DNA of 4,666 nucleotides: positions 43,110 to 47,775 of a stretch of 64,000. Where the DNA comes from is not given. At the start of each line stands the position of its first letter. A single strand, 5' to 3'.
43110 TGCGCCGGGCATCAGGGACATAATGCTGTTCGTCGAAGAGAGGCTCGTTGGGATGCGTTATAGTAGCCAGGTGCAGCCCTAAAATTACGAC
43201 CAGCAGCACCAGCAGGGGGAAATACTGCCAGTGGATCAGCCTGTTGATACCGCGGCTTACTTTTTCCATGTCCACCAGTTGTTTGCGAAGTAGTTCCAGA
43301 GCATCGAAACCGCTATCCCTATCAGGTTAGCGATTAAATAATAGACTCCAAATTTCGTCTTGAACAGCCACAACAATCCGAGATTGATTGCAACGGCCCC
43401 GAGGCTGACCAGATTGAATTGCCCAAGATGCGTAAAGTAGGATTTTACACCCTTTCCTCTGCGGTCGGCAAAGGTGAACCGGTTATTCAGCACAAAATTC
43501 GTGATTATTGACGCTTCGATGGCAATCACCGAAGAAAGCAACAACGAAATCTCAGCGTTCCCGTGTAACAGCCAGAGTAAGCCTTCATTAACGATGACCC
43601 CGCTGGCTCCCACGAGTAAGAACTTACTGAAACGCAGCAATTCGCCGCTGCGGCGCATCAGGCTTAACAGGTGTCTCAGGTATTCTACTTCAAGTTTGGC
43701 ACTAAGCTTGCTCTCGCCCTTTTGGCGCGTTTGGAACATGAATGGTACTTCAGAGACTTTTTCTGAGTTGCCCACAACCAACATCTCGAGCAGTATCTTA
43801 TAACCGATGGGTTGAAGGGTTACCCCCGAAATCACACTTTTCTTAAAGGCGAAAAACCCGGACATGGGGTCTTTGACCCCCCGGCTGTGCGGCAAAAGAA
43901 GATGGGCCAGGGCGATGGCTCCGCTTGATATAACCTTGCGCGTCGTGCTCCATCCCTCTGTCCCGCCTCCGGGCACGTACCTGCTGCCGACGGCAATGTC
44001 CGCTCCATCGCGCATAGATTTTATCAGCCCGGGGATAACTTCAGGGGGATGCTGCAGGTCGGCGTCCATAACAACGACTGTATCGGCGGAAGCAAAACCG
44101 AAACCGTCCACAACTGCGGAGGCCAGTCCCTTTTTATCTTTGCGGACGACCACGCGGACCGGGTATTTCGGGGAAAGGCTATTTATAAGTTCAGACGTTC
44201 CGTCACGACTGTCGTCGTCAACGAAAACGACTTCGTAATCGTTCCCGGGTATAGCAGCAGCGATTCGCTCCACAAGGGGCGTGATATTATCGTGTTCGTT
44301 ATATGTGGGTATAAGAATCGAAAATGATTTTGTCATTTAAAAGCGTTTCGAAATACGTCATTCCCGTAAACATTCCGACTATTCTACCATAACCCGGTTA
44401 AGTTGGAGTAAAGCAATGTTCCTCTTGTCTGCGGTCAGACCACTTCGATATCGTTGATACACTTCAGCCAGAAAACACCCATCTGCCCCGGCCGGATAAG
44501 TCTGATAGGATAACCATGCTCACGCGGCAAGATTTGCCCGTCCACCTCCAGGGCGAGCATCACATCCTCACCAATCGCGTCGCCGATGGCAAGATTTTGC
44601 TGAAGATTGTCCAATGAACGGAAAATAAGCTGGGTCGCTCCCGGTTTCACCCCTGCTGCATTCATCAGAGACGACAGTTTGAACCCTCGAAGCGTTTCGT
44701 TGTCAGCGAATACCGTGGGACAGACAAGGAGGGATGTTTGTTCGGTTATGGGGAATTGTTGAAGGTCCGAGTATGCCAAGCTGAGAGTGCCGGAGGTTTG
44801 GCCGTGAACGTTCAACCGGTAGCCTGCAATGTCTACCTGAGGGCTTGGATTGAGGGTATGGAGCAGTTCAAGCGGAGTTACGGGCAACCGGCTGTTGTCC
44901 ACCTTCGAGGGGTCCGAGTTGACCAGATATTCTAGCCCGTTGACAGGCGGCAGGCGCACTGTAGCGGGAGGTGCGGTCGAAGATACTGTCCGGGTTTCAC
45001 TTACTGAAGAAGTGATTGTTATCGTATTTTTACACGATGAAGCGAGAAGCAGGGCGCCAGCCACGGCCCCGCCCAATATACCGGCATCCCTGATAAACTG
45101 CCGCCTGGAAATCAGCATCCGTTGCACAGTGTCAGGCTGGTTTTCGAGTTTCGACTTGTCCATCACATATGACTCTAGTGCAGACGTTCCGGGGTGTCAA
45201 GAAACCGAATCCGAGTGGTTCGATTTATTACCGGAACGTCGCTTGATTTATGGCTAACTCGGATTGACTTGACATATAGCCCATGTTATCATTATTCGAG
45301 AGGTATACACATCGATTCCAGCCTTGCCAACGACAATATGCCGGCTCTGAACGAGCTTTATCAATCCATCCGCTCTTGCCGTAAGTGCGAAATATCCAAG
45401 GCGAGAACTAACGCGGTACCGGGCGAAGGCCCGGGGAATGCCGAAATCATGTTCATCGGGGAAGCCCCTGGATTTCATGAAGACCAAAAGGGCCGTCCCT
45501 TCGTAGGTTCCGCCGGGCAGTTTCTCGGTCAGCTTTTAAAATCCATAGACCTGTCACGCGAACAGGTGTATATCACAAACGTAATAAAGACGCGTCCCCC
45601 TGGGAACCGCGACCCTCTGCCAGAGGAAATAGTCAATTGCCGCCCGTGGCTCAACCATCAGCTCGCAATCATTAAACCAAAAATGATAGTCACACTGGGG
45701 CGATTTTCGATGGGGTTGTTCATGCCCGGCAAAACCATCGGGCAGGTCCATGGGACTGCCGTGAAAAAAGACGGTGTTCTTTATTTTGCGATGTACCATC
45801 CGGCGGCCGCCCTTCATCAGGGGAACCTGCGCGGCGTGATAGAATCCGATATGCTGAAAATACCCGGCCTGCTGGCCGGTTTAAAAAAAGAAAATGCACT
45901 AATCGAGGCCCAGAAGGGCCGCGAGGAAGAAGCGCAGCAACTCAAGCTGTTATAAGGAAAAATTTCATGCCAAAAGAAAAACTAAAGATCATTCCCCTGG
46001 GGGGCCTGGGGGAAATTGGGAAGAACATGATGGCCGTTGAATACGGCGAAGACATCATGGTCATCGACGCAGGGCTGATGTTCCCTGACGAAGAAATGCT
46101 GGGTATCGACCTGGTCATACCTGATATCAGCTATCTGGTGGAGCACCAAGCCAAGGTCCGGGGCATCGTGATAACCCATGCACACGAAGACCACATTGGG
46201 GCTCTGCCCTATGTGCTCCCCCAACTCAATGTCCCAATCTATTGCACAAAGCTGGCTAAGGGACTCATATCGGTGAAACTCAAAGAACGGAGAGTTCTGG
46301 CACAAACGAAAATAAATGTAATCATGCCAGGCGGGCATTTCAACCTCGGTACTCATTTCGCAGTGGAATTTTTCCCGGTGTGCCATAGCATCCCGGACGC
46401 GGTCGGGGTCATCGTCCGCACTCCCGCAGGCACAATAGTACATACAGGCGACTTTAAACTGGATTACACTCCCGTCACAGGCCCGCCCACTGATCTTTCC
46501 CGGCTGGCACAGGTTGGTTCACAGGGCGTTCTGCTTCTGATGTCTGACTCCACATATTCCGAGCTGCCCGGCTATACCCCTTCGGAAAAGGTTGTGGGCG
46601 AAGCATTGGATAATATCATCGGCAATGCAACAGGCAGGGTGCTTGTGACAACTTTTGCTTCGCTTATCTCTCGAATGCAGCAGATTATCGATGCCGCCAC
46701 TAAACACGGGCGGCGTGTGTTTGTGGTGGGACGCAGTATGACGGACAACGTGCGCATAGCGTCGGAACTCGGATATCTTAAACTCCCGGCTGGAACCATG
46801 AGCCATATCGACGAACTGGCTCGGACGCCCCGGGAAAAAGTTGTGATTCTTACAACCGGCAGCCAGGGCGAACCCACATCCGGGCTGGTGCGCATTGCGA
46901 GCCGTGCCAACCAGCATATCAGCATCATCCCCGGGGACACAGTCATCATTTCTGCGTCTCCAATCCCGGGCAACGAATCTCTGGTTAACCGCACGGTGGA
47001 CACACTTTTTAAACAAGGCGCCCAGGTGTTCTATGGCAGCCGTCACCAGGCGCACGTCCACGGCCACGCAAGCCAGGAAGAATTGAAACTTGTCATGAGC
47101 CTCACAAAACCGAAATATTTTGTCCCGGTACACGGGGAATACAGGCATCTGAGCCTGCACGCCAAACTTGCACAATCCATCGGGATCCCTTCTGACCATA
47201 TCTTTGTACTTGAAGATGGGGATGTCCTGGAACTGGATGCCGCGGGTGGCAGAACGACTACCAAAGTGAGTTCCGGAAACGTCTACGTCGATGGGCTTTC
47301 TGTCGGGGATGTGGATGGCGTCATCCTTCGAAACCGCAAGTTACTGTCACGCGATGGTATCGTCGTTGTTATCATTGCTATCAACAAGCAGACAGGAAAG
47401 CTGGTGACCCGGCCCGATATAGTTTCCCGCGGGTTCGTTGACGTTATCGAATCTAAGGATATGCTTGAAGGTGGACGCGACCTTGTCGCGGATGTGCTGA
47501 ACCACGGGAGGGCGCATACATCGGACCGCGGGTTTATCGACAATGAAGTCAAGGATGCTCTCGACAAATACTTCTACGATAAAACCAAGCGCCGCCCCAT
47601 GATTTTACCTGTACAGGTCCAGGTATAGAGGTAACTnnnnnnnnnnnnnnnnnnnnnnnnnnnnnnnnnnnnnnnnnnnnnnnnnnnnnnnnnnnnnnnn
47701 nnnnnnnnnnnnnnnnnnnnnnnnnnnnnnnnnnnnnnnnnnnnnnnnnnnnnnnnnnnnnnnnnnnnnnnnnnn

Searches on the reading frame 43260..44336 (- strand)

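Call 31: search_protein_families(library=pfam, proteins=[window:43260-44336:-], max_evalue=0.00001)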
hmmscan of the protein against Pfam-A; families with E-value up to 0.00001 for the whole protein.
window:43260-44336:- (359 aa): 3 families
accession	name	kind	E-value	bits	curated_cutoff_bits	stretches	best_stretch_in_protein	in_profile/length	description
PF00535.33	Glycos_transf_2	-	4.1e-33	115.1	23.3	1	6-138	1-133/168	Glycosyl transferase family 2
PF04138.20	GtrA_DPMS_TM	-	2e-28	99.3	26.1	1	238-357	1-117/117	GtrA/DPMS, transmembrane domain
PF13641.12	Glyco_tranf_2_3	-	1.1e-07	32.5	27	1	5-108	3-111/230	Glycosyltransferase like family 2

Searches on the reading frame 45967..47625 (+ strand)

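Call 55: search_protein_families(library=pfam, proteins=[window:45967-47625:+], max_evalue=0.00001)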
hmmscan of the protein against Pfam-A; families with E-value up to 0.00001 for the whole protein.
window:45967-47625:+ (553 aa): 5 families
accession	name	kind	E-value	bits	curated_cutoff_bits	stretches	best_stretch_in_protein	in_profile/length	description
PF22505.1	RNase_J_b_CASP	-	6.5e-47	158.9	27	1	223-347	2-126/126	Ribonuclease J, beta-CASP domain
PF17770.6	RNase_J_C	-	1.2e-26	94.1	23.8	1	453-553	1-102/102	Ribonuclease J C-terminal domain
PF00753.33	Lactamase_B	-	2.4e-12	47.6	22.7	1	18-168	5-155/196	Metallo-beta-lactamase superfamily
PF12706.13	Lactamase_B_2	-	1.5e-11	44.7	27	1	59-164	26-144/200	Beta-lactamase superfamily domain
PF07521.17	RMMBL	-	3.2e-10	40.3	21.6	1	360-408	9-59/63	Zn-dependent metallo-hydrolase RNA specificity domain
